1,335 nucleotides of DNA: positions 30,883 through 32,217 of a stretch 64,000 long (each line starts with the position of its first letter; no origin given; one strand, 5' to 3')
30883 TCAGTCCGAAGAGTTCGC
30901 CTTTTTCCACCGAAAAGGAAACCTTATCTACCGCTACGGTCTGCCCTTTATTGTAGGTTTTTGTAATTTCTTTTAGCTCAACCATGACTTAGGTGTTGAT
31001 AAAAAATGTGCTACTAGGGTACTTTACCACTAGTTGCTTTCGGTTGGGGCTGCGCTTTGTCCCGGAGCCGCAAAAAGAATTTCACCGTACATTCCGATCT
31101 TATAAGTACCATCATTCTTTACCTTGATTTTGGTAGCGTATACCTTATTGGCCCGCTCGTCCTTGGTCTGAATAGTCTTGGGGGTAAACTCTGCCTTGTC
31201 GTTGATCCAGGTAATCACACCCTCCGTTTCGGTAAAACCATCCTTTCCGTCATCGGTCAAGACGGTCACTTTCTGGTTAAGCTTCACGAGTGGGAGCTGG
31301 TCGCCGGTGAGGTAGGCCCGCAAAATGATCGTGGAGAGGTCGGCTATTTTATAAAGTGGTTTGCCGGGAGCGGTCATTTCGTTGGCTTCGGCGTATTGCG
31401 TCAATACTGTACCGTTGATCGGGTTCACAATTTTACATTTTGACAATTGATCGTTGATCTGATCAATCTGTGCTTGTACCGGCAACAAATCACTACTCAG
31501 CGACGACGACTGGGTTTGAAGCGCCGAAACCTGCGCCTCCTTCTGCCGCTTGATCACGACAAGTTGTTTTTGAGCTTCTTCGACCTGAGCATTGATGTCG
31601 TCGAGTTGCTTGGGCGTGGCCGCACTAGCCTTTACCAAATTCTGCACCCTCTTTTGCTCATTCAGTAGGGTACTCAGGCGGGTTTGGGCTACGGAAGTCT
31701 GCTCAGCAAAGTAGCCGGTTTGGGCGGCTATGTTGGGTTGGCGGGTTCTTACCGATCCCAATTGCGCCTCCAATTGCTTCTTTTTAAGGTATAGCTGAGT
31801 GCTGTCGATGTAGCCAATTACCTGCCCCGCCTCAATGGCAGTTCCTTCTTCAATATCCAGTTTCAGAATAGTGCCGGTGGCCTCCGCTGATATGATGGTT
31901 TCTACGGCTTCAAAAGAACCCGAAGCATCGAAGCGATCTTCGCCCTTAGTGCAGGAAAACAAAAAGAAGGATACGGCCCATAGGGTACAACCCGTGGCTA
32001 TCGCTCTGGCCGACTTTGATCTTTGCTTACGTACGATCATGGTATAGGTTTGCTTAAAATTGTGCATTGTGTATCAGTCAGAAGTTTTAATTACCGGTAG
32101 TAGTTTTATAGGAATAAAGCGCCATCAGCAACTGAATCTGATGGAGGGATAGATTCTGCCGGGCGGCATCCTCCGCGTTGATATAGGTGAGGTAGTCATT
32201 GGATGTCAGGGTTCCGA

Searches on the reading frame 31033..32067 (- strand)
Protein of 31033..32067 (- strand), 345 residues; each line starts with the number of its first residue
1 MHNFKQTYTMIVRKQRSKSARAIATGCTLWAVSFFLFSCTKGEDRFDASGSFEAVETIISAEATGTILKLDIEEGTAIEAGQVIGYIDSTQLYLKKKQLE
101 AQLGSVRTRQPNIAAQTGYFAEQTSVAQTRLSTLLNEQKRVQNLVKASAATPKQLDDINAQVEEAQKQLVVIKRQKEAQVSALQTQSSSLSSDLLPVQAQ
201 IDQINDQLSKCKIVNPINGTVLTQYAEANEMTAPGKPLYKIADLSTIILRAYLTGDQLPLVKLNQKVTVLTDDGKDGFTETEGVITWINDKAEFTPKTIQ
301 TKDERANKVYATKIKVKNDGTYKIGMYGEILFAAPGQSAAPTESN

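Call 31: find_encoding_contigs(protein=window:31033-32067:-, flank=10000, max_places=6)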
Protein window:31033-32067:- (345 aa): 14 contigs read that carry it; 6 places shown.
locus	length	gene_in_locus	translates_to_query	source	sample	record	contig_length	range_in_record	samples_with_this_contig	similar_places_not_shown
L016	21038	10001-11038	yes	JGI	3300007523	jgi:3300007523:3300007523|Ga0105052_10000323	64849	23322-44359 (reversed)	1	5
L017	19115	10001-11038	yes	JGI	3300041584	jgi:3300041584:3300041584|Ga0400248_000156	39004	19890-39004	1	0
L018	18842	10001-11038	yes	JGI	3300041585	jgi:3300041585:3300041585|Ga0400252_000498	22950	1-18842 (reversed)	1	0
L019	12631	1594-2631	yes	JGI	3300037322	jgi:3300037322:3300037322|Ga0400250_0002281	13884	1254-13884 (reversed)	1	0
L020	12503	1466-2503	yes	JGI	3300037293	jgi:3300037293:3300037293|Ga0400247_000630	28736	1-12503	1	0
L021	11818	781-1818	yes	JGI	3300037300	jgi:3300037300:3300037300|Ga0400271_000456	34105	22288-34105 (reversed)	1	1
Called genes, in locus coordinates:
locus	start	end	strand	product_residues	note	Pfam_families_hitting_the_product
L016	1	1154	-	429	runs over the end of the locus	PF01979:Amidohydro_1, PF07969:Amidohydro_3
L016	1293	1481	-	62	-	-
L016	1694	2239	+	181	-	PF07638:Sigma70_ECF, PF04542:Sigma70_r2, PF08281:Sigma70_r4_2, PF04545:Sigma70_r4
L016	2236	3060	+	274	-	PF10099:RskA_C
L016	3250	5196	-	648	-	PF03629:SASA (weak)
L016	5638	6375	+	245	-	-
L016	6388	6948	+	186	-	PF00561:Abhydrolase_1 (faint), PF06821:Ser_hydrolase, PF12146:Hydrolase_4 (faint), PF12697:Abhydrolase_6 (weak)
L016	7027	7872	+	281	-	PF00149:Metallophos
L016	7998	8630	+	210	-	PF00440:TetR_N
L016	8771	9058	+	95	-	-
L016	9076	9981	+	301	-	-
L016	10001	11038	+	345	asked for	PF25973:BSH_CzcB (faint), PF25997:BSH_YhbJ (faint)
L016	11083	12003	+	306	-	PF00005:ABC_tran, PF13304:AAA_21 (weak)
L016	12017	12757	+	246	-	PF00005:ABC_tran, PF13304:AAA_21 (weak)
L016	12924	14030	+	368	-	PF12679:ABC2_membrane_2, PF12698:ABC2_membrane_3, PF01061:ABC2_membrane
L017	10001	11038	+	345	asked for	PF25973:BSH_CzcB (faint), PF25997:BSH_YhbJ (faint)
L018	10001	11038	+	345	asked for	PF25973:BSH_CzcB (faint), PF25997:BSH_YhbJ (faint)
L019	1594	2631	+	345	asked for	PF25973:BSH_CzcB (faint), PF25997:BSH_YhbJ (faint)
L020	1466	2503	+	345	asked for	PF25973:BSH_CzcB (faint), PF25997:BSH_YhbJ (faint)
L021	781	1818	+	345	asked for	PF25973:BSH_CzcB (faint), PF25997:BSH_YhbJ (faint)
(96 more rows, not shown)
